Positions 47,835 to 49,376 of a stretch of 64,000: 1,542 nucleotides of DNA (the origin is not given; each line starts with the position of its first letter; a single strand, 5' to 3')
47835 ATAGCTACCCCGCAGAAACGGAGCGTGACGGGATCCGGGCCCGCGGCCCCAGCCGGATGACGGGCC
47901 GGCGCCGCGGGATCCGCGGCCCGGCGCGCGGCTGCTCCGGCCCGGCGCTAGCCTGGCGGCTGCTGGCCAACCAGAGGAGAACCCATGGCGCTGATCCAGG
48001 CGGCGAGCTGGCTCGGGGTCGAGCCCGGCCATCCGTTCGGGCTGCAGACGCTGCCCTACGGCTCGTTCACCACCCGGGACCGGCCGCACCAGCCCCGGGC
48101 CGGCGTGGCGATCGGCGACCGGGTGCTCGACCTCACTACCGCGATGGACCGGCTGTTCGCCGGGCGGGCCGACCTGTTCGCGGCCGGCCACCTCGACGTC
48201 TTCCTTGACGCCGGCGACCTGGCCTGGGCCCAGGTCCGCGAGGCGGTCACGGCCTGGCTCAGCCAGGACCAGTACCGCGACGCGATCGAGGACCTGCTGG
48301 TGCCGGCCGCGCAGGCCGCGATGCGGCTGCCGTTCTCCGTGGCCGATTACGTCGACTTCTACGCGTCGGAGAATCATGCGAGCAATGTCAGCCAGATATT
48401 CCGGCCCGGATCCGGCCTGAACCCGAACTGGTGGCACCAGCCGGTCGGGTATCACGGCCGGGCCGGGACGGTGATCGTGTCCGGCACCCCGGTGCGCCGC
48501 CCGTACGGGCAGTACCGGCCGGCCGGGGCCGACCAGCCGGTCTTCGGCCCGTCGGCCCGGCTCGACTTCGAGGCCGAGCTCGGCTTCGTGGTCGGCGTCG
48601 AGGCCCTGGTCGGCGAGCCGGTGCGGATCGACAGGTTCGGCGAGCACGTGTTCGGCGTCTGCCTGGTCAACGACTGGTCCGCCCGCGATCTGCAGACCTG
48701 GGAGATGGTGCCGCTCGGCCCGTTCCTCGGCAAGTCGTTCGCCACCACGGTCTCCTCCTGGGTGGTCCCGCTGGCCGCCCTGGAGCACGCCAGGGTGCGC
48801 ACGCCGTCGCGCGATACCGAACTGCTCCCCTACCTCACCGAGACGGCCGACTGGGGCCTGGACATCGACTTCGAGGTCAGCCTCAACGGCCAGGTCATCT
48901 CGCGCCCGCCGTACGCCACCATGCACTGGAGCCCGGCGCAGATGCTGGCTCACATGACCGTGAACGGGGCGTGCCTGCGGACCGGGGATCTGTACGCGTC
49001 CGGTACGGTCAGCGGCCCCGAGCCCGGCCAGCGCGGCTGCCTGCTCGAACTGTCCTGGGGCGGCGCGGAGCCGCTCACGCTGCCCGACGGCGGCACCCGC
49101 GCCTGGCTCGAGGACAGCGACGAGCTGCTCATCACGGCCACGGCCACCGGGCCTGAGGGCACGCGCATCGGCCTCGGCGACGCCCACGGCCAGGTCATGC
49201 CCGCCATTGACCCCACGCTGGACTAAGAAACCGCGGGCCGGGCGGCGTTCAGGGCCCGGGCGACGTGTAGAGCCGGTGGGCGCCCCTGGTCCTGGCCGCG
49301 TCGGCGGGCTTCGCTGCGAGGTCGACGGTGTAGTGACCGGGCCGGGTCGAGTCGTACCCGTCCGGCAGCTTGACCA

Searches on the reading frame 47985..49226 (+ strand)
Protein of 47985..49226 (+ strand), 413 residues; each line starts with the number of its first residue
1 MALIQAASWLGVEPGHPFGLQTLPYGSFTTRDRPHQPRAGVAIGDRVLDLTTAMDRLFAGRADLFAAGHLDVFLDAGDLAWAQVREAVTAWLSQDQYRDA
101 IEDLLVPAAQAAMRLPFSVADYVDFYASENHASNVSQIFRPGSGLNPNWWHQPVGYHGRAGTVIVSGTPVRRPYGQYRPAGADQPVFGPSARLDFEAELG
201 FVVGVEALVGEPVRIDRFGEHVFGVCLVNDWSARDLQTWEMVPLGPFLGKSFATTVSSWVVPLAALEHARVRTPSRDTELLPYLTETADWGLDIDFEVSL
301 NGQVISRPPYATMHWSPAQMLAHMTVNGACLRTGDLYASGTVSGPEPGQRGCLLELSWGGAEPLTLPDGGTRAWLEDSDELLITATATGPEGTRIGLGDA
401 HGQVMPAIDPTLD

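Call 20: find_encoding_contigs(protein=window:47985-49226:+, flank=5000, max_places=6)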
Protein window:47985-49226:+ (413 aa): no gene with exactly this product is on record in the collection.
